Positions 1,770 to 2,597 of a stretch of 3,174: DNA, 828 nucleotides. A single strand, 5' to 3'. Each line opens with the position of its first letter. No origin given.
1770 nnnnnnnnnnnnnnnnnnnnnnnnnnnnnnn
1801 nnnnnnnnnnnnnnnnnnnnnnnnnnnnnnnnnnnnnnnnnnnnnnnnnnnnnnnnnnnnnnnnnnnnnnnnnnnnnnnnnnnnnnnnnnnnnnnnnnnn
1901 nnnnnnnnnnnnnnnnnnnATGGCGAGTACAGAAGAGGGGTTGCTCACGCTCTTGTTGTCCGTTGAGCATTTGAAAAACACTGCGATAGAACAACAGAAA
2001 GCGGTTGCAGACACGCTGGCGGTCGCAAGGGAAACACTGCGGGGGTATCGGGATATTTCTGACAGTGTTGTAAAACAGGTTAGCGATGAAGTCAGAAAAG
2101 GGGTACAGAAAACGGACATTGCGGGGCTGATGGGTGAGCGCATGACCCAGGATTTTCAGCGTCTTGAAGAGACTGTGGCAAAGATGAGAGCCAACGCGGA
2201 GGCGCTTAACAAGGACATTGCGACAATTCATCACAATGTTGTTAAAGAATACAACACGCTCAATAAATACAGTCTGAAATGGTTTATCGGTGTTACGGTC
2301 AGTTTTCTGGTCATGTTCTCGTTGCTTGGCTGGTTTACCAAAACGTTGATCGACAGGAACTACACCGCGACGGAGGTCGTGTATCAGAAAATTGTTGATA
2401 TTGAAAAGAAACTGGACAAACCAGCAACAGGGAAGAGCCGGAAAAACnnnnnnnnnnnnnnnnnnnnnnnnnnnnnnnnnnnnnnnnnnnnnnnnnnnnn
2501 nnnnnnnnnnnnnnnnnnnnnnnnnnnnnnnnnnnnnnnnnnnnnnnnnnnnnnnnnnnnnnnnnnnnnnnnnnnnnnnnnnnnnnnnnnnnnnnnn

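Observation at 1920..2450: Operon-coupled 176-aa coiled-coil protein with a single C-terminal TM helix, function unassigned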

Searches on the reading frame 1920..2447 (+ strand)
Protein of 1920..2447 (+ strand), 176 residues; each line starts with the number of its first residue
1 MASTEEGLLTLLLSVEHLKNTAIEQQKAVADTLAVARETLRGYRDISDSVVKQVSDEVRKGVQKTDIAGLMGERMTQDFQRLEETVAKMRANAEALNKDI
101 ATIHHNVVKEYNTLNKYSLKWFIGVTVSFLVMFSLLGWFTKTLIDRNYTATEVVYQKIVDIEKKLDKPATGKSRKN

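Call 4: search_protein_families(proteins=[window:1920-2447:+], library=ncbifam, max_evalue=1)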
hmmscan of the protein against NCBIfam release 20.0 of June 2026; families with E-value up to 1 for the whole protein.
window:1920-2447:+ (176 aa): 3 families
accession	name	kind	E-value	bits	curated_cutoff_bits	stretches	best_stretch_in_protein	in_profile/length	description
TIGR02629.1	L_rham_iso_rhiz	equivalog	0.004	16.1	646.75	1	15-78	327-387/412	L-rhamnose catabolism isomerase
NF005999.0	PRK08126.1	subfamily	0.005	15.7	571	1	115-172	239-292/432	hypothetical protein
TIGR02797.1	exbB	equivalog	0.13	12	206.2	1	25-89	50-114/211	tonB-system energizer ExbB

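Call 7: profile_search(protein=window:1920-2447:+)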
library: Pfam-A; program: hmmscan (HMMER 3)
A. the first sequence (176 residues): domains with independent E <= 10: 10; with E <= 0.001: 0
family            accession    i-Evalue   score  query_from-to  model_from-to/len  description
DUF4709           PF15821.10      0.059    14.2      53-124         3-75/110  Domain of unknown function (DUF4709)
XhlA              PF10779.14       0.11    13.1      75-106        16-47/67  Haemolysin XhlA
NB                PF04159.19       0.23    11.9     120-154        20-54/100  NB glycoprotein
DUF2730           PF10805.13       0.29    11.7      76-107        62-93/102  Protein of unknown function (DUF2730)
Fib_alpha         PF08702.15       0.33    11.6      10-102        39-127/143  Fibrinogen alpha/beta chain family
FlaC_arch         PF05377.16       0.46    11.3      75-108         5-38/55  Flagella accessory protein C (FlaC)
KxDL              PF10241.14        2.6     8.8      73-111        44-82/86  Uncharacterized conserved protein
Cor1              PF04803.17        2.6     8.8      16-56         66-106/132  Cor1/Xlr/Xmr conserved region
TerS_C            PF22412.1         3.3     8.5      30-82         21-73/79  Phage G20C small terminase C-terminal domain
TerS_C            PF22412.1         8.3     7.2      90-114        13-37/79  Phage G20C small terminase C-terminal domain

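Call 9: search_dna_similar(query=window:1920-2447:+, collection=plasmids, mode=protein, max_rows=50, rows=spread, max_evalue=0.001)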
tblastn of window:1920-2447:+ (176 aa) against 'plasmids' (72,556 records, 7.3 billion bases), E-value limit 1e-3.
Records with a match: 514; places in all: 558; records where one place covers at least 80% of the query: 481.
Best place of each record, by identity: >=99% 27; 80-90% 10; 60-80% 471; <60% 6.
By first word of the organism name: Escherichia 378; Klebsiella 48; Salmonella 36; Shigella 20; Enterobacter 11; Citrobacter 9; Providencia 3; Proteus 2; Morganella 1; Burkholderia 1; and 5 more.
By predicted mobility (MOB-suite, as given by PLSDB): mobilizable 493; non-mobilizable 11; conjugative 10.
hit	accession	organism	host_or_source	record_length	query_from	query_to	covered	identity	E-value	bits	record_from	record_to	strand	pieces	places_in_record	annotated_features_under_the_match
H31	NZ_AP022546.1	Escherichia coli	Homo sapiens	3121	1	176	100%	100.0%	1e-111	347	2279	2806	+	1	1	hypothetical protein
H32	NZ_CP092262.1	Salmonella enterica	broiler chickens,mixed culture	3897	1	176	100%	100.0%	5e-110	347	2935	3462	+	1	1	hypothetical protein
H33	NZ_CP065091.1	Salmonella enterica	Homo sapiens,cell culture,urine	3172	1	176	100%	99.4%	8e-111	345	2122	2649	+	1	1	hypothetical protein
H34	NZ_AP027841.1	Escherichia coli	Homo sapiens,whole organism,feces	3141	1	176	100%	80.8%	2e-87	282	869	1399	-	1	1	hypothetical protein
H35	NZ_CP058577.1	Escherichia coli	Homo sapiens,urinary tract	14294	1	176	100%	74.6%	3e-78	259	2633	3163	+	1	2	hypothetical protein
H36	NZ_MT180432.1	Escherichia coli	-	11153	1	176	100%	74.0%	5e-78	259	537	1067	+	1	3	hypothetical protein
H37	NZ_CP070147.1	Klebsiella oxytoca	Homo sapiens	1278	1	176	100%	74.0%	1e-83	258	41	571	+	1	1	hypothetical protein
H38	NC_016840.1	Klebsiella pneumoniae subsp. pneumoniae HS11286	-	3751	1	176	100%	74.0%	4e-78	258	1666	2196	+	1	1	hypothetical protein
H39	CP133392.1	Klebsiella pneumoniae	Homo sapiens,Urinary bladder,urine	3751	1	176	100%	74.0%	4e-78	258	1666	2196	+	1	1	hypothetical protein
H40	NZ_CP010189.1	Escherichia coli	mouse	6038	1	176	100%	74.0%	6e-78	258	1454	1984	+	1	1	hypothetical protein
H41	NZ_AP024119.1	Escherichia coli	Homo sapiens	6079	1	176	100%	74.0%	6e-78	258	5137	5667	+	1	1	hypothetical protein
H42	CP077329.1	Escherichia coli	-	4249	1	176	100%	74.0%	7e-78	258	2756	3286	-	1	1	hypothetical protein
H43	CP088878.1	Escherichia coli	Homo sapiens,blood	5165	1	176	100%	74.0%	8e-78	258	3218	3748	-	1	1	hypothetical protein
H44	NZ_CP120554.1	Escherichia coli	Homo sapiens,isolate,feces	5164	1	176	100%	74.0%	8e-78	258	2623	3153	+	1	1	hypothetical protein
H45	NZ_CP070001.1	Escherichia coli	Homo sapiens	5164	1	176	100%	74.0%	8e-78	258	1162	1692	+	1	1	hypothetical protein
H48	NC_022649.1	Escherichia coli JJ1886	-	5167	1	176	100%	74.0%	8e-78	258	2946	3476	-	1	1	hypothetical protein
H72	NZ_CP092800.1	Klebsiella pneumoniae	Homo sapiens,pus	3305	1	176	100%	60.8%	7e-60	207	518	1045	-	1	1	hypothetical protein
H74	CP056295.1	Citrobacter freundii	culture,Wastewater influent sample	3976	1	176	100%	60.2%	1e-59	206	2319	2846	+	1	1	hypothetical protein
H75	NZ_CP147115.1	Escherichia coli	-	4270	1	176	100%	60.2%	1e-59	206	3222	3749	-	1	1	hypothetical protein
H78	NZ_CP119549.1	Providencia stuartii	Homo sapiens,human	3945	48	176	73%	51.9%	5e-38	144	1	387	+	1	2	none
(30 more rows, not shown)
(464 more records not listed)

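Call 10: find_homologous_proteins(query=window:1920-2447:+)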
Query window:1920-2447:+ (176 aa): 73 proteins with E <= 0.001 among 279 candidates.
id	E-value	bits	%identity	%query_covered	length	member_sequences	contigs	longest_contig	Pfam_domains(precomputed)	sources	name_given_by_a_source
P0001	1.3e-105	368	100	99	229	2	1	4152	-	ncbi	-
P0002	3.8e-105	366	99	100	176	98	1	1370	-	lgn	-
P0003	1.5e-94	332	89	100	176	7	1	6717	-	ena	-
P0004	2.0e-90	319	99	88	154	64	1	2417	-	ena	-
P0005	2.3e-76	273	75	100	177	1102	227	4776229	-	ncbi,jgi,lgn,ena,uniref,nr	ncbi:hypothetical protein GAV81_23300 [Salmonella enterica subsp. enterica serovar Bredeney]|jgi:Mg2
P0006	1.5e-75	270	74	99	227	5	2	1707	-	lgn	-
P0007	2.0e-75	270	73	100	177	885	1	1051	-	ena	-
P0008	7.8e-74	265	73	100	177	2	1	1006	-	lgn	-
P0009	2.9e-73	263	73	100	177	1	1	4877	-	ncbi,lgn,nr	ncbi:hypothetical protein DQT66_24510 [Salmonella enterica subsp. enterica]|nr:hypothetical protein 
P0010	1.1e-71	258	72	100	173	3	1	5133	-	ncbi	ncbi:hypothetical protein ACJANX_004948 [Escherichia coli]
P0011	2.2e-71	257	73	93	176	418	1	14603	-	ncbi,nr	ncbi:hypothetical protein F3D14_25945 [Bacteroides ovatus]|nr:hypothetical protein F3D14_25945 [Bact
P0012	3.6e-71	256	73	95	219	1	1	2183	-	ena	-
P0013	1.2e-70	254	73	100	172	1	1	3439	-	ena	-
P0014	1.7e-70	254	81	85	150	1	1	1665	-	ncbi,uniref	ncbi:hypothetical protein, partial [Klebsiella pneumoniae]|uniref:hypothetical protein n=1 Tax=Klebs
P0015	1.8e-70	254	68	100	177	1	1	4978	-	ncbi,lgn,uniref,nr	ncbi:hypothetical protein [Escherichia coli]|uniref:hypothetical protein n=1 Tax=Escherichia coli Ta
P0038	1.0e-47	180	53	98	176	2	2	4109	-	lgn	-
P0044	9.9e-45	170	63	60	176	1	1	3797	-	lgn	-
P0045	2.6e-44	169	48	89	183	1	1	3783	-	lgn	-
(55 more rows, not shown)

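Call 12: get_annotated_region(hit=H48, flank=5000)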
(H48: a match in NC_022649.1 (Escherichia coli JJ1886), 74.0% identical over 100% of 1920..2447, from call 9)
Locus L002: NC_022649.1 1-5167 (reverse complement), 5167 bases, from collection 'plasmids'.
description: Escherichia coli JJ1886 plasmid pJJ1886_2, complete sequence
organism: Escherichia coli JJ1886 (NCBI taxid 1355100)
taxonomy: Bacteria; Pseudomonadota; Gammaproteobacteria; Enterobacterales; Enterobacteriaceae; Escherichia; Escherichia coli; Escherichia coli JJ1886
host: -; source: -; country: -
typing (MOB-suite, as given by PLSDB): mobilizable; replicon Col156; relaxase MOBQ
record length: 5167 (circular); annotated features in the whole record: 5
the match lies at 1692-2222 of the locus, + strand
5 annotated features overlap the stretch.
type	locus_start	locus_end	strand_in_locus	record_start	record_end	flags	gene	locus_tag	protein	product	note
CDS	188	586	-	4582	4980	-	-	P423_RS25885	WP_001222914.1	hypothetical protein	-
CDS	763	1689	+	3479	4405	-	-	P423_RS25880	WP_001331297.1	MobA/MobL family protein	-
CDS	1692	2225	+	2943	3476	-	-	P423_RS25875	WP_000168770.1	hypothetical protein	-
CDS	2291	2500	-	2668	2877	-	-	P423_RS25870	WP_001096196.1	hypothetical protein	-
CDS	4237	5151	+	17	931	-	-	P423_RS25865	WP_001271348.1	replication initiation protein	-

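Call 16: search_solved_structures(query=A2, max_evalue=10)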
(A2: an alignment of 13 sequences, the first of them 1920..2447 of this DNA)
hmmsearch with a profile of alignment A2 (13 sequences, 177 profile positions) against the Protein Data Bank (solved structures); distinct sequences matched with E-value up to 10: 10.
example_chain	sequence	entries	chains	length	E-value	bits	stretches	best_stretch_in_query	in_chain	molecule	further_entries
6az6_A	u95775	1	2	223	0.17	14.8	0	7-46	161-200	GntR family transcriptional regulator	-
7y7b_F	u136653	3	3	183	0.97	12.4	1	62-92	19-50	Photosystem I reaction center subunit III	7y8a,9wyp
4d03_A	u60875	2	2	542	1.4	11.8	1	25-69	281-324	PHENYLACETONE MONOOXYGENASE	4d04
1w4x_A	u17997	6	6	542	1.4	11.8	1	25-69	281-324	PHENYLACETONE MONOOXYGENASE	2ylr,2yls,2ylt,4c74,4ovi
2ylx_A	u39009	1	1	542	1.4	11.8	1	25-69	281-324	PHENYLACETONE MONOOXYGENASE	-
8xg8_A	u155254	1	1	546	1.4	11.8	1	25-69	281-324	Phenylacetone monooxygenase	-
2ylz_A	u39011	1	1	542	1.4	11.8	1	25-69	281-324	PHENYLACETONE MONOOXYGENASE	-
8xg7_A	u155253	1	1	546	1.4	11.8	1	25-69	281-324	Phenylacetone monooxygenase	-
8xg9_A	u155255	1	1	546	1.4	11.8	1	25-69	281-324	Phenylacetone monooxygenase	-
2ylw_A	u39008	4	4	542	1.5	11.8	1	25-69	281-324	PHENYLACETONE MONOOXYGENASE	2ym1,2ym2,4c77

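Call 17: search_protein_families(proteins=[window:1920-2447:+], library=phrogs, max_evalue=1)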
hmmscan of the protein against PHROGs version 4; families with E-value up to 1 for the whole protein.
window:1920-2447:+ (176 aa): 14 families
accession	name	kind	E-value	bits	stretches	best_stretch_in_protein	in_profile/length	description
phrog_1193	-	other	6.6e-05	23.8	1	73-134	9-66/76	hemolysin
phrog_6324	-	unknown function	0.0023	19.3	1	68-144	24-93/94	-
phrog_6701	-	unknown function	0.021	15.6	1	48-132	84-161/169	-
phrog_6084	-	unknown function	0.035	15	1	18-114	54-150/182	-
phrog_23257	-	head and packaging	0.04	15.2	0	15-83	56-128/171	terminase small subunit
phrog_36838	-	unknown function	0.072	13.9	0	69-111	6-48/150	-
phrog_20468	-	unknown function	0.19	12.6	1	52-108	64-123/192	-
phrog_17123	-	unknown function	0.22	12.7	1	13-46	20-53/67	-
phrog_3671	-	unknown function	0.24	12.7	0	69-111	42-84/87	-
phrog_1625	-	moron, auxiliary metabolic gene and host takeover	0.26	12.4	0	73-107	73-107/110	involved in bacteriocin production or immunity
phrog_736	-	unknown function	0.26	12.4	1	76-115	65-102/112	-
phrog_3961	-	unknown function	0.3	12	1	74-108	66-100/112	-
phrog_4029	-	unknown function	0.67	11.3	0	64-116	64-107/144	-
phrog_1009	-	unknown function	0.74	10.9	0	74-113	38-77/103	-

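Call 24: predict_structure(alignment_id=A2)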
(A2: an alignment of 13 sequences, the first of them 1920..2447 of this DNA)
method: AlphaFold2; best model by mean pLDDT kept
length: 176 residues; sequences in the alignment: 13
mean_pLDDT: 62.6   pTM: 0.24
mean pLDDT of the five models: 62.6, 56.2, 53.8, 52.8, 47.0
residues with pLDDT >= 90: 0; 70-90: 51; 50-70: 93; < 50: 32
segments of 3 or more residues with pLDDT < 50: 1-9, 11-13, 61-67, 170-176
pLDDT, mean of each block of 10 residues (from residue 1): 46 55 63 58 56 53 46 59 67 71 70 69 80 81 69 70 63 42
secondary structure, 60 per line:
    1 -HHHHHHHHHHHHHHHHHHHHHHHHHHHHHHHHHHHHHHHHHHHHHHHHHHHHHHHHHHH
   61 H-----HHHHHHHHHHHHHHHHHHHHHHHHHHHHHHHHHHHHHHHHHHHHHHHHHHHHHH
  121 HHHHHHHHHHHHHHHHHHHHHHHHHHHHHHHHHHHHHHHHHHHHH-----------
elements in order: H2-61 H67-165

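Call 25: get_annotated_region(hit=H34, flank=3000)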
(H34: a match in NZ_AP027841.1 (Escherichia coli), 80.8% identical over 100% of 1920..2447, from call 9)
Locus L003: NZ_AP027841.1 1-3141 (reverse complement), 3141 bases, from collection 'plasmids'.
description: Escherichia coli strain 2017.17.03CC plasmid p2017.17.03CC_12, complete sequence
organism: Escherichia coli (NCBI taxid 562)
taxonomy: Bacteria; Pseudomonadota; Gammaproteobacteria; Enterobacterales; Enterobacteriaceae; Escherichia; Escherichia coli
host: -; source: Homo sapiens,whole organism,feces; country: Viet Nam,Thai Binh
typing (MOB-suite, as given by PLSDB): mobilizable; relaxase MOBQ
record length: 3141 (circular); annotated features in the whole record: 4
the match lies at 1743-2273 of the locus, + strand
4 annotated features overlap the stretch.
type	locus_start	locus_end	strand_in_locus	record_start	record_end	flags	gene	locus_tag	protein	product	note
CDS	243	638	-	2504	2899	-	-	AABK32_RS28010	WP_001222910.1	hypothetical protein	-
CDS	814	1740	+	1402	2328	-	-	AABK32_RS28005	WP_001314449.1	MobA/MobL family protein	-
CDS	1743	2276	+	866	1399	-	-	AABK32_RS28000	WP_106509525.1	hypothetical protein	-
CDS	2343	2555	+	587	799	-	-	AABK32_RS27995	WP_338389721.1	hypothetical protein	-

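Call 26: get_annotated_region(hit=H38, flank=4000)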
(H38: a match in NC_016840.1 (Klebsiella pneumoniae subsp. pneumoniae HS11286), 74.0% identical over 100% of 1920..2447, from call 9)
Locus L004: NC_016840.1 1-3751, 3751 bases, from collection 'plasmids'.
description: Klebsiella pneumoniae subsp. pneumoniae HS11286 plasmid pKPHS4, complete sequence
organism: Klebsiella pneumoniae subsp. pneumoniae HS11286 (NCBI taxid 1125630)
taxonomy: Bacteria; Pseudomonadota; Gammaproteobacteria; Enterobacterales; Enterobacteriaceae; Klebsiella; Klebsiella pneumoniae; Klebsiella pneumoniae subsp. pneumoniae HS11286
host: -; source: -; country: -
typing (MOB-suite, as given by PLSDB): mobilizable; replicon Col156; relaxase MOBQ
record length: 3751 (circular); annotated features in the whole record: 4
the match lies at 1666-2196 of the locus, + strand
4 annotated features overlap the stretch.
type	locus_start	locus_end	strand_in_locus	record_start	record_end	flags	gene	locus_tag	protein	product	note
CDS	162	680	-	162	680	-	-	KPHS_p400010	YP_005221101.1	hypothetical protein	-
CDS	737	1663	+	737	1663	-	-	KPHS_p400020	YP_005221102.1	mobilization protein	-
CDS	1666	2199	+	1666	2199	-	-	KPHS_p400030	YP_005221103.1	hypothetical protein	-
CDS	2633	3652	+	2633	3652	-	-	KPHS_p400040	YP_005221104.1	plasmid replication protein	-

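Call 27: get_annotated_region(hit=H72, flank=4000)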
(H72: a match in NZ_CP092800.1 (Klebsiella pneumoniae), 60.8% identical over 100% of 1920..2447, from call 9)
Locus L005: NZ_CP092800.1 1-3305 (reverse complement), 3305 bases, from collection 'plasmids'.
description: Klebsiella pneumoniae strain XH1507 plasmid pXH1507-7, complete sequence
organism: Klebsiella pneumoniae (NCBI taxid 573)
taxonomy: Bacteria; Pseudomonadota; Gammaproteobacteria; Enterobacterales; Enterobacteriaceae; Klebsiella; Klebsiella pneumoniae
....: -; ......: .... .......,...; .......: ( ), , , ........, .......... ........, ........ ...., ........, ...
typing (MOB-suite, as given by PLSDB): mobilizable; relaxase MOBQ
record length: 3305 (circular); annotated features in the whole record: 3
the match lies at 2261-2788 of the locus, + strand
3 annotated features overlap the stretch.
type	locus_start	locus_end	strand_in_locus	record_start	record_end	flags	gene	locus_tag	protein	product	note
CDS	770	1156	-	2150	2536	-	-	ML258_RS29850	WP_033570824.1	hypothetical protein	-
CDS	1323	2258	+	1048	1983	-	-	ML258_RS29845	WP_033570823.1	MobA/MobL family protein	-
CDS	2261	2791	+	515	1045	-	-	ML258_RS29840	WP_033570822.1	hypothetical protein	-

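Call 28: get_annotated_region(hit=H74, flank=4000)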
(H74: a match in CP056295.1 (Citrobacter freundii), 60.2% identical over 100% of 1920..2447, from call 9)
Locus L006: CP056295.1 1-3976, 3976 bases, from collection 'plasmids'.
description: Citrobacter freundii strain RHBSTW-00857 plasmid pRHBSTW-00857_3, complete sequence
organism: Citrobacter freundii (NCBI taxid 546)
taxonomy: Bacteria; Pseudomonadota; Gammaproteobacteria; Enterobacterales; Enterobacteriaceae; Citrobacter; Citrobacter freundii
host: -; source: culture,Wastewater influent sample; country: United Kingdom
typing (MOB-suite, as given by PLSDB): mobilizable; replicon Col3M; relaxase MOBQ
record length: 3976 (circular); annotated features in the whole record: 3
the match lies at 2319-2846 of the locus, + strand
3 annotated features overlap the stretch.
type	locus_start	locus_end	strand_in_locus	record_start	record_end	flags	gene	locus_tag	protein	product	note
CDS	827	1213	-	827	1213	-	-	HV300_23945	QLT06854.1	hypothetical protein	-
CDS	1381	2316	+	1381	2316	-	-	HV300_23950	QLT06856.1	MobA/MobL family protein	-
CDS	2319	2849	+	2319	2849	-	-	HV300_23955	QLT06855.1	hypothetical protein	-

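Call 29: get_annotated_region(hit=H78, flank=4000)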
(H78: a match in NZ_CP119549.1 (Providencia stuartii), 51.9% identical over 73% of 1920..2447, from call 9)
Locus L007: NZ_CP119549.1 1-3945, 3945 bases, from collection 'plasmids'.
description: Providencia stuartii strain CAVP490 plasmid pCAVP490-3945, complete sequence
organism: Providencia stuartii (NCBI taxid 588)
taxonomy: Bacteria; Pseudomonadota; Gammaproteobacteria; Enterobacterales; Morganellaceae; Providencia; Providencia stuartii
host: -; source: Homo sapiens,human; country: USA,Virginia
typing (MOB-suite, as given by PLSDB): mobilizable; replicon Col3M; relaxase MOBQ
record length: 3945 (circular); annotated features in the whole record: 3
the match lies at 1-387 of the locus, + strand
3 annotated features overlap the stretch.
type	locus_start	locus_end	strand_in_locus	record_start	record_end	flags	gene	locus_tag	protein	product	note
CDS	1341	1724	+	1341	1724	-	-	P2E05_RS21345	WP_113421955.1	hypothetical protein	-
CDS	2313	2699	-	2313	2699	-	-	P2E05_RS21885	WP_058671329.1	hypothetical protein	-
CDS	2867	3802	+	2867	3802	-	-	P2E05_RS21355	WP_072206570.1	MobA/MobL family protein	-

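Call 30: search_protein_representatives(alignment_id=A2)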
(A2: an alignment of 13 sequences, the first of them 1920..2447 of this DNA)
Query: 13 sequences, 177 profile positions. Proteins with E-value up to 0.001 (for the whole library): 69; up to 1e-10: 52; up to 1e-30: 15. The best 69 are listed.
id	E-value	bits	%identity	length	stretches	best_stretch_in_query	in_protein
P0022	5.5e-81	286.8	-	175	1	1-137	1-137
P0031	2.1e-75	268.6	-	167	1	1-126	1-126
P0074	3.0e-67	242.1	-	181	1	1-173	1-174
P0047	5.7e-59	215.1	-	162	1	1-114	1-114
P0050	2.3e-56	206.6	-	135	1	1-99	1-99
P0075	5.2e-53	195.7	-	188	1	1-173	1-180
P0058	1.1e-46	175.1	-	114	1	1-84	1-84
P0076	5.3e-46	172.9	-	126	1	65-172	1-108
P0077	2.3e-43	164.2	-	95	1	12-106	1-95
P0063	3.7e-42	160.3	-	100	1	1-77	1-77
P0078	1.1e-38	149.1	-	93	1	1-72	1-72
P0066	3.1e-38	147.5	-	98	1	1-72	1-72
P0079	1.5e-37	145.3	-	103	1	29-102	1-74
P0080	4.6e-37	143.7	-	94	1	1-76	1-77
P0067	1.1e-34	136.0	-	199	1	1-71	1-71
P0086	9.8e-23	97.1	-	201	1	1-149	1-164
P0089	6.5e-21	91.1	-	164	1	22-171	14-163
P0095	6.3e-17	78.2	-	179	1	3-174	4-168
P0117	4.0e-08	49.5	-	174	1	3-172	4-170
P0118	4.3e-08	49.4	-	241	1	36-172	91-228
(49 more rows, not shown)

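Call 32: find_encoding_contigs(protein=P0095, flank=5000, max_places=4)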
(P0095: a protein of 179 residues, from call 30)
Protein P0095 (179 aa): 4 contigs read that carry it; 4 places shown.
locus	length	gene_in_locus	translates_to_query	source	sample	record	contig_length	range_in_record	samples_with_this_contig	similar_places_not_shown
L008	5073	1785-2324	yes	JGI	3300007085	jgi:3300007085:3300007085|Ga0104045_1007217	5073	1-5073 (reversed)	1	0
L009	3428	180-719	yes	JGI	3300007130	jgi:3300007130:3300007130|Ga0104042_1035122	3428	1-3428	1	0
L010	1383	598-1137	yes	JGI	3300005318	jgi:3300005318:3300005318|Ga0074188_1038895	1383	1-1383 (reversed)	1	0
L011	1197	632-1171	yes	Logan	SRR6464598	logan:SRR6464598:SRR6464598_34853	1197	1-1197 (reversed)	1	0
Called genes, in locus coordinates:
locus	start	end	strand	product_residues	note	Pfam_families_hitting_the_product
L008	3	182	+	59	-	?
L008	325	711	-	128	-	-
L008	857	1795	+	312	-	PF03389:MobA_MobL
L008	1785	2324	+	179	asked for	-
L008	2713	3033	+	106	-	-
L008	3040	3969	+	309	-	PF00145:DNA_methylase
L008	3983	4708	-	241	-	-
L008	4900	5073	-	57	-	?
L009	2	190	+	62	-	?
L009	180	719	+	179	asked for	-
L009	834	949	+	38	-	-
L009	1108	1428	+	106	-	-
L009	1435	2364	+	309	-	PF00145:DNA_methylase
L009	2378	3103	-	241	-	-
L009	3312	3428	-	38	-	?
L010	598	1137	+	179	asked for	-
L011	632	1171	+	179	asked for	-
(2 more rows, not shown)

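Call 33: find_encoding_contigs(protein=P0117, flank=5000, max_places=4)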
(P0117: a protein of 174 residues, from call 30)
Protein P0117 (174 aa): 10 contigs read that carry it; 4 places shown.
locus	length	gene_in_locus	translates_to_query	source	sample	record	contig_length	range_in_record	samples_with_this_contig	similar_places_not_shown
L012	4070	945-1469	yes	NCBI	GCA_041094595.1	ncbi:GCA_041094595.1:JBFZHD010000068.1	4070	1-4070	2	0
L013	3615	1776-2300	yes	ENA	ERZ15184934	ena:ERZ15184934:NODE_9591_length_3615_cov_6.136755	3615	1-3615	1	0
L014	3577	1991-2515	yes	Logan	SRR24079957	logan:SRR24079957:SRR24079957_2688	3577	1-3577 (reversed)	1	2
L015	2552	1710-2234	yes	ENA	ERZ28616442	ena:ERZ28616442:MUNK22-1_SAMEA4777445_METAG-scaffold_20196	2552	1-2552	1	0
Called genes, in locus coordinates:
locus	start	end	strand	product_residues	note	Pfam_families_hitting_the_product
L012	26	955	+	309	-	PF03389:MobA_MobL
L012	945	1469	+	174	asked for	-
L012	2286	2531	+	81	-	-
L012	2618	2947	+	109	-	-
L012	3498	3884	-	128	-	-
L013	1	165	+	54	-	?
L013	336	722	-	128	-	-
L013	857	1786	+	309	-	PF03389:MobA_MobL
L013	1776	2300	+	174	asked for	-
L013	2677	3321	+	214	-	PF13576:Pentapeptide_3 (faint), PF13599:Pentapeptide_4, PF00805:Pentapeptide (faint), PF13599:Pentapeptide_4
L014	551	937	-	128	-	-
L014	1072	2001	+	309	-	PF03389:MobA_MobL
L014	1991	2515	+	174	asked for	-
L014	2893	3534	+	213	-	PF13576:Pentapeptide_3 (faint), PF00805:Pentapeptide (faint), PF13599:Pentapeptide_4 (weak)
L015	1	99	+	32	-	?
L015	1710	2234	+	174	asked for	-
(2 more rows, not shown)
